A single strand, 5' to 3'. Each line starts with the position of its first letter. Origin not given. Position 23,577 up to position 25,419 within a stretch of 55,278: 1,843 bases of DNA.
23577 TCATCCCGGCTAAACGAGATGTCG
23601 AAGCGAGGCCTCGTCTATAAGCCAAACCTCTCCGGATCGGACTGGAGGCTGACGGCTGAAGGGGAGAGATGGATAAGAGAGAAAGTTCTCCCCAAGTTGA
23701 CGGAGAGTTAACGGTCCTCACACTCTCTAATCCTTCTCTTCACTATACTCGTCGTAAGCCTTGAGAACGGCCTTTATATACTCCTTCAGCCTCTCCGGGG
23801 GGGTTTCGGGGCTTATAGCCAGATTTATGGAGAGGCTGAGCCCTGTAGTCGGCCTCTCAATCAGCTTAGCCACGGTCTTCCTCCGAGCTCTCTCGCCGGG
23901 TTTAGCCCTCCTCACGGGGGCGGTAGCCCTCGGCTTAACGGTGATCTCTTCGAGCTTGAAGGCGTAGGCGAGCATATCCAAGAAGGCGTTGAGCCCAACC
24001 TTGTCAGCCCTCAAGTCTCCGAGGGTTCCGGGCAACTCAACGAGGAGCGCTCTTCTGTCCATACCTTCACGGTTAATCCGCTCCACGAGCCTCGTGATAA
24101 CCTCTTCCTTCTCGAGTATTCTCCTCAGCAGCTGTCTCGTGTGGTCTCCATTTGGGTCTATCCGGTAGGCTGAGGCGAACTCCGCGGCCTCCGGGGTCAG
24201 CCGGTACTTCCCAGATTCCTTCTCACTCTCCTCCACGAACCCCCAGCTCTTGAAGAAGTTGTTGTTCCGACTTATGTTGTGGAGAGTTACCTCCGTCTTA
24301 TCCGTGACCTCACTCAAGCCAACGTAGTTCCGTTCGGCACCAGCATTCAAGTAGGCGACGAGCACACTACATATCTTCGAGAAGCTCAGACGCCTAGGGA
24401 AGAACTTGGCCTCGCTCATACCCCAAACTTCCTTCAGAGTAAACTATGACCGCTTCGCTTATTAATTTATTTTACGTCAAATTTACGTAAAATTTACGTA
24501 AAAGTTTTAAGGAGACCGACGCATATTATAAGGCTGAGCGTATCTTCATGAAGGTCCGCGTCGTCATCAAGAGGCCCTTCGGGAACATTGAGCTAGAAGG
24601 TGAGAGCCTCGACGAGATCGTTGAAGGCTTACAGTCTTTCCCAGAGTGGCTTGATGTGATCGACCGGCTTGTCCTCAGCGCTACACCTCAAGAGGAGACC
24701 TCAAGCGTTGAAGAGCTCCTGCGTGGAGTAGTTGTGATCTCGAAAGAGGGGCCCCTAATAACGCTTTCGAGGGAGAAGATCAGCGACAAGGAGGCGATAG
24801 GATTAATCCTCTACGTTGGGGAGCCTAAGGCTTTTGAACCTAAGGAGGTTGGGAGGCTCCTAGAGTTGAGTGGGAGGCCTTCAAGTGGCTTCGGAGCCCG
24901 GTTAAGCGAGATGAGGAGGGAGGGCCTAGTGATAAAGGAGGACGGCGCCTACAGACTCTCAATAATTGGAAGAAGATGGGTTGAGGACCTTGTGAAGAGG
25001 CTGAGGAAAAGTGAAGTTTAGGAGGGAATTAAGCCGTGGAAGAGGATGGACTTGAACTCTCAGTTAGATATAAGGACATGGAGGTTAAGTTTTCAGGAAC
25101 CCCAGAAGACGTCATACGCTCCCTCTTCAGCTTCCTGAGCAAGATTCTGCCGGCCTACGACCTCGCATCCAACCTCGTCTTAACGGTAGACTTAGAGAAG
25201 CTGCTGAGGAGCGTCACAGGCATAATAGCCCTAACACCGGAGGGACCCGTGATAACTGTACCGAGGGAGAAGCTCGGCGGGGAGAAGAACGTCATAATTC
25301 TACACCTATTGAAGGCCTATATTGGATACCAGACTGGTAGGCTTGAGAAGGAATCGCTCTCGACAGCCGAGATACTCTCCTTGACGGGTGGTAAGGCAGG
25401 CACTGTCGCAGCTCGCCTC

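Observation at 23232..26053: Candidate undescribed system: four paralogous two-module wHTH proteins plus a divergent wHTH protein around a repeat-bearing promoter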

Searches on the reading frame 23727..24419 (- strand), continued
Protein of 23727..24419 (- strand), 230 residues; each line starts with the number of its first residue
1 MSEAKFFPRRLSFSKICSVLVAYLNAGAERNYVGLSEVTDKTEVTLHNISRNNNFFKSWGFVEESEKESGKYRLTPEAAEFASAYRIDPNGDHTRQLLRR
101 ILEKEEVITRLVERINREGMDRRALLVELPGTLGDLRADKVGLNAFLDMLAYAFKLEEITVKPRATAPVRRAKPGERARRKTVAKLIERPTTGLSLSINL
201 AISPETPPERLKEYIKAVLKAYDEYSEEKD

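Call 76: find_encoding_contigs(protein=P0327, flank=4000, max_places=2)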
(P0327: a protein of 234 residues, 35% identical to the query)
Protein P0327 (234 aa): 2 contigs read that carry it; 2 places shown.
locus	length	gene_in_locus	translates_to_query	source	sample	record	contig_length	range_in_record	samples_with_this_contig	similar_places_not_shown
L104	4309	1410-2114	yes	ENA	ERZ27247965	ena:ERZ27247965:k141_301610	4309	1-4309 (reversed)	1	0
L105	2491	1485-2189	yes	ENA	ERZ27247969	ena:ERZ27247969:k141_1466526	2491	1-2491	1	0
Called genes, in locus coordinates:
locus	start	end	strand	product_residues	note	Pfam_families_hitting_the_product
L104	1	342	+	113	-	?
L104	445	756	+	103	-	-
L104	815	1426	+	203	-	PF12802:MarR_2 (weak), PF13412:HTH_24 (weak)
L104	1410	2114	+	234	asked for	PF14464:Prok-JAB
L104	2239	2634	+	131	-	-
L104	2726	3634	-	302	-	-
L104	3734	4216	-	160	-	-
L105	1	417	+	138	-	?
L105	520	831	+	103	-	-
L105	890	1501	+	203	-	PF12802:MarR_2 (weak), PF13412:HTH_24 (weak)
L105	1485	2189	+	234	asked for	PF14464:Prok-JAB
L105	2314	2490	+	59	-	?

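Call 84: search_solved_structures(query=A6, max_evalue=10, show_alignments=2)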
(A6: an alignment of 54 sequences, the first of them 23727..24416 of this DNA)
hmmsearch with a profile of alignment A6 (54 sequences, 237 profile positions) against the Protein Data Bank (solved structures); distinct sequences matched with E-value up to 10: 41.
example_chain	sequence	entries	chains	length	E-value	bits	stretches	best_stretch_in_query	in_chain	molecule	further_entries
5iww_D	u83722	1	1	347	0.00012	24.8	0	145-174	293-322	PLS9-PPR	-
8bgz_A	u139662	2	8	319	0.00036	23.3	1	30-82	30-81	methyltransferase Plu4890 H229N mutant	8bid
8bgt_A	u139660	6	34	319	0.00037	23.3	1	30-82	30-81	Methyltransferase Plu4890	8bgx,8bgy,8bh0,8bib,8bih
3hrs_A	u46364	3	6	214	0.0004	23.2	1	19-82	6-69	Metalloregulator ScaR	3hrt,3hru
6o5c_A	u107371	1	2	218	0.0036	20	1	19-84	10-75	Putative metal-dependent transcriptional regulator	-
5cvi_A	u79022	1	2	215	0.004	19.9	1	24-84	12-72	SloR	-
1i1g_A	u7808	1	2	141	0.03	17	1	33-109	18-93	TRANSCRIPTIONAL REGULATOR LRPA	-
3r4k_A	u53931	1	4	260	0.031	17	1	33-83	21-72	Transcriptional regulator, IclR family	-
1r7j_A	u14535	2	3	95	0.031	17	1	18-84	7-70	Conserved hypothetical protein Sso10a | Sso10a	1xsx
4o5v_A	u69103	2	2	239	0.036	16.7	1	33-79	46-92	Iron-dependent transcription repressor related protein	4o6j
5k1y_C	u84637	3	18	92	0.042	16.5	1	32-83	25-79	AspA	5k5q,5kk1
5k5o_A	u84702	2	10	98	0.045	16.4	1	32-83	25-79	AspA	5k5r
3m8f_A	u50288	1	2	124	0.048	16.3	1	19-86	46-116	Putative DNA-binding protein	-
7oyk_AAA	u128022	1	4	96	0.055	16.1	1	32-84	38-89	Central glycolytic genes regulator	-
8bij_A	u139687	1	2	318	0.075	15.7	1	31-81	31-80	Methyltransferase Plu4894 mutant I88M, W91L, C97Y, S142L, G146V, Y258M, L270F, S309Y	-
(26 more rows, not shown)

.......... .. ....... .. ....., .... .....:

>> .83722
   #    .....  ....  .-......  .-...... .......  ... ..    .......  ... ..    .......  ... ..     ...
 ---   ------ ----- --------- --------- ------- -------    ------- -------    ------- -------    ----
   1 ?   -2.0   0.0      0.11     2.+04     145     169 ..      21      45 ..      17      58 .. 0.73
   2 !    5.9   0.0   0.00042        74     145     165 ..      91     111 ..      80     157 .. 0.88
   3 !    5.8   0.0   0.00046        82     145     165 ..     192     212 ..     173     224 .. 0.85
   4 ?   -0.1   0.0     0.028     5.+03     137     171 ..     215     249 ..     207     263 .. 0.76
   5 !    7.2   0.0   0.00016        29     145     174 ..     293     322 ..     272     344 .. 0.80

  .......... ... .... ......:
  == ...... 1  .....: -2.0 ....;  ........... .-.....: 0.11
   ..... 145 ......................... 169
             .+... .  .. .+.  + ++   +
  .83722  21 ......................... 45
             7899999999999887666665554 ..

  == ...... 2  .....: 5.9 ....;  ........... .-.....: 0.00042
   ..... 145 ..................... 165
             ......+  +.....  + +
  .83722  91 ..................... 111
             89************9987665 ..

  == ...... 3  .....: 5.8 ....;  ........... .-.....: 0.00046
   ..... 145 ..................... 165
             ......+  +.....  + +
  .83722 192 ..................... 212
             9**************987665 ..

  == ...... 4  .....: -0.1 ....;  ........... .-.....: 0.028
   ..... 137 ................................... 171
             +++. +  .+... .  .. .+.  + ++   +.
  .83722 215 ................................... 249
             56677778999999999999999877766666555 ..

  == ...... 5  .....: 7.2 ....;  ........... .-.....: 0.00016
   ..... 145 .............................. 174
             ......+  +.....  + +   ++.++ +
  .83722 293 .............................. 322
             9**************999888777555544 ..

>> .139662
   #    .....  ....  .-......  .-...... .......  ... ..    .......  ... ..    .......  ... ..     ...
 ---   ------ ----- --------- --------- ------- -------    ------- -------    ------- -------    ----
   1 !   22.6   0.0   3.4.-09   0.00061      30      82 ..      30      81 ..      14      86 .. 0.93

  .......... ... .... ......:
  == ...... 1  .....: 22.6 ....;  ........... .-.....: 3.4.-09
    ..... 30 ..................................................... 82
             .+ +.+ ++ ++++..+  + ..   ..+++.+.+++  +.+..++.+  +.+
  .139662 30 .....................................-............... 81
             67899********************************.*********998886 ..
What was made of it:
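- Closest known: DtxR/MntR/ScaR metalloregulators. Same: The wH of the D superfamily gives its best regulator hits here: ScaR 4e-4, and SloR and a related metal-dependent regulator 4e-3 (call 84).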

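Call 87: find_encoding_contigs(protein=window:23727-24419:-, flank=10000, max_places=1)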
Protein window:23727-24419:- (230 aa): 7 contigs read that carry it; 1 place shown.
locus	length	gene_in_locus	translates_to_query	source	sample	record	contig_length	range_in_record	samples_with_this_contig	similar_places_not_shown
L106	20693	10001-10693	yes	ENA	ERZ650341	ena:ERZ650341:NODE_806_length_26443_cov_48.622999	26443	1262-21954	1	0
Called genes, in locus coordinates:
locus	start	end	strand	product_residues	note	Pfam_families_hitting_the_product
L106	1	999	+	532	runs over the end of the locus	PF04055:Radical_SAM (weak)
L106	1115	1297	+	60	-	PF00584:SecE (weak)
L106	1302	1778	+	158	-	PF03439:Spt5-NGN, PF00467:KOW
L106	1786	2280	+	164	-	PF03946:Ribosomal_L11_N, PF00298:Ribosomal_L11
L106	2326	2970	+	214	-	PF00687:Ribosomal_L1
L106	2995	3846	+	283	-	PF00466:Ribosomal_L10, PF17777:RL10P_insert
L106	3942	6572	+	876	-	PF00133:tRNA-synt_1, PF09334:tRNA-synt_1g (weak), PF13603:tRNA-synt_1_2, PF01406:tRNA-synt_1e (weak), PF09334:tRNA-synt_1g, PF08264:Anticodon_1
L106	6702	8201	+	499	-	PF02652:Lactate_perm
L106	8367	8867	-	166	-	-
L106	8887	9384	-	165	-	-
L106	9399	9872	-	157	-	-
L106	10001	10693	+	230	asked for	-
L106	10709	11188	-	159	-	-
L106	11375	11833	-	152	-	PF00258:Flavodoxin_1, PF12724:Flavodoxin_5, PF02525:Flavodoxin_2 (weak), PF03358:FMN_red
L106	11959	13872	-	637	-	PF02934:GatB_N, PF02938:GAD, PF02637:GatB_Yqey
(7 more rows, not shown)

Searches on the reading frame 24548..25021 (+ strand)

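Call 3: search_protein_families(library=pfam, proteins=[window:24548-25021:+], max_evalue=10)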
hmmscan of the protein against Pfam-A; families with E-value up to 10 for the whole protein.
window:24548-25021:+ (157 aa): 0 families

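Call 4: search_protein_families(library=ncbifam, proteins=[window:24548-25021:+], max_evalue=10)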
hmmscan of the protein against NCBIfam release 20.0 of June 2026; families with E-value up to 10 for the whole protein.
window:24548-25021:+ (157 aa): 1 family
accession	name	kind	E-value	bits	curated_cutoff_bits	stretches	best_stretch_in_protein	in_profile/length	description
NF003335.0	PRK04342.1-4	equivalog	0.13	11.1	424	1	37-93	173-230/373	DNA topoisomerase VI subunit A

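Call 43: search_protein_families(library=padloc, proteins=[window:24548-25021:+], max_evalue=1)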
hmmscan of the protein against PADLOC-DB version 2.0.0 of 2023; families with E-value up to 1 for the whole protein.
window:24548-25021:+ (157 aa): 0 families

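Call 44: search_protein_families(library=phrogs, proteins=[window:24548-25021:+], max_evalue=1)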
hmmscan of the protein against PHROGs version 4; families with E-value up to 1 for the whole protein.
window:24548-25021:+ (157 aa): 0 families

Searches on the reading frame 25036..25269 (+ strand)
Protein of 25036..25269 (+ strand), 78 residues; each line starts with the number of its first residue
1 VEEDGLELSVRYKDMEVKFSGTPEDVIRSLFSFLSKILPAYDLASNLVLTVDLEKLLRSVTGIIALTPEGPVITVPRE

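Call 82: search_solved_structures(query=A5, max_evalue=10, show_alignments=3)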
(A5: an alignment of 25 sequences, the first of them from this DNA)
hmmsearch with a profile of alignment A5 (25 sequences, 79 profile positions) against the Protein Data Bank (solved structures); distinct sequences matched with E-value up to 10: 9.
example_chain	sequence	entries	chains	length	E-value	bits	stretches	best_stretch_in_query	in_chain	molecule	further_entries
2eky_A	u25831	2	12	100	0.0048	20.6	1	8-60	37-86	UPF0045 protein MJ1052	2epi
8k7o_A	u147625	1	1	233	0.73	13.6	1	20-59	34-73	De novo design protein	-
8kdq_A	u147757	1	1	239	0.76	13.5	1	20-59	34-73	De novo design protein -T03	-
4ky3_A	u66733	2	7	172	0.85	13.3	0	12-53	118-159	designed protein OR327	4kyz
2mtl_A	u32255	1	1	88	1.3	12.8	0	14-63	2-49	De novo designed protein FR55 OR109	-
6kos_A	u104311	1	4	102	1.4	12.6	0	22-65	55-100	SUWA (Super WA20)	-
5xn7_A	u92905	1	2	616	1.7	12.4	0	19-65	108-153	Putative RTX-toxin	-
6dzi_Y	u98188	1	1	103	1.8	12.3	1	13-71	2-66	Ribosome hibernation promoting factor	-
5k27_A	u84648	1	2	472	5.6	10.7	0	25-54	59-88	ancMT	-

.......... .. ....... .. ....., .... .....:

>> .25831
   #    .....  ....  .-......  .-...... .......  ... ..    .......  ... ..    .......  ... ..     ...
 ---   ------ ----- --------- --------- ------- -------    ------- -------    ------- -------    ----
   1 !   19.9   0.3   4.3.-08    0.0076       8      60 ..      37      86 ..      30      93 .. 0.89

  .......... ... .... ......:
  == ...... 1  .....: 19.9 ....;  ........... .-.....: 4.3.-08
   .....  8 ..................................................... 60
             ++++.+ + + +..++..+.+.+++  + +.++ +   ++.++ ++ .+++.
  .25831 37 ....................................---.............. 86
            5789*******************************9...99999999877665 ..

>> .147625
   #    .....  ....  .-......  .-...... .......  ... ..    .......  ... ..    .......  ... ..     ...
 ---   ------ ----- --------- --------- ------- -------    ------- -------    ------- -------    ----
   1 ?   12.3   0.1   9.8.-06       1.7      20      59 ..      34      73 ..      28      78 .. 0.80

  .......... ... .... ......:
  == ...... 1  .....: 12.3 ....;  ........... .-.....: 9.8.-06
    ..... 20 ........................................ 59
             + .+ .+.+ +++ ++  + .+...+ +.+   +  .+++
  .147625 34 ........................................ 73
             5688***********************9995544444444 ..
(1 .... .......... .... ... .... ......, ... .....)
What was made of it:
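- On MTH1187/YkoF-like (UPF0045, PF01910): The PDB profile hits MJ1052 at E 0.0048 over half of the domain (call 82).
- Closest known: MTH1187/YkoF-like UPF0045 proteins. Same: This is the only hit below E 0.1 for the P N-domain profile (E 0.0048, positions 8-60, call 82).
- The N-domain profile gives one borderline hit to MJ1052/UPF0045, which I recall is a ligand-binding ferredoxin-like family (E 0.005, call 82).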

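Call 99: search_protein_families(library=pfam, alignment_id=A5, max_evalue=5)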
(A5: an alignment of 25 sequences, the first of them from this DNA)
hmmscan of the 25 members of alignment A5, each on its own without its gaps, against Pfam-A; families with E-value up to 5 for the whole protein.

A. member 1, seq(78 aa): 1 family
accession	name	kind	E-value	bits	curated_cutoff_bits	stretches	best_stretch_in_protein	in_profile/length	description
PF23080.1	DUF7046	-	0.062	13.5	27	1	8-58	81-133/172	Domain of unknown function (DUF7046)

B. families by the number of members that match (of 25 scanned): 14 families
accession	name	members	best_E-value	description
PF12944.13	HAV_VP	1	0.0041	Hepatitis A virus viral protein VP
PF18691.7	Cdc13_OB2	1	0.022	Cell division control protein 13, OB2 domain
PF22597.2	DYN_lid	1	0.022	Dynein heavy chain, ATPase lid domain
PF20376.4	DUF6671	1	0.038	Domain of unknown function (DUF6671)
PF05849.17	L-fibroin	1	0.046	Fibroin light chain (L-fibroin)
PF23080.1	DUF7046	1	0.062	Domain of unknown function (DUF7046)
PF03791.18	KNOX2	1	0.12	KNOX2 domain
PF09991.14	DUF2232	1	0.12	Predicted membrane protein (DUF2232)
PF12971.12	NAGLU_N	1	0.13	Alpha-N-acetylglucosaminidase (NAGLU) N-terminal domain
PF16903.12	Capsid_N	1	0.14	Major capsid protein N-terminus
PF23258.1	DUF7072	1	0.18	Domain of unknown function (DUF7072)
PF25244.1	PML_C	1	0.18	PML, C-terminal domain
PF01910.22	Thiamine_BP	1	0.2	Thiamine-binding protein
PF20062.4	DUF6461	1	0.24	Family of unknown function (DUF6461)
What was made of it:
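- On Csa3 / CARF-wHTH regulators: The N-domain alone has no Pfam hit (call 99).
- On MTH1187/YkoF-like (UPF0045, PF01910): Only 1 of 25 N-domains hits PF01910, at E 0.2 (call 99).
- Closest known: MTH1187/YkoF-like UPF0045 proteins. Different: Pfam reproduces it in only 1 of 25 N-domains (PF01910, E 0.2, call 99).
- The MJ1052 link is not reproduced by Pfam, where only 1 of 25 N-domains matches, at E 0.2 (call 99).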
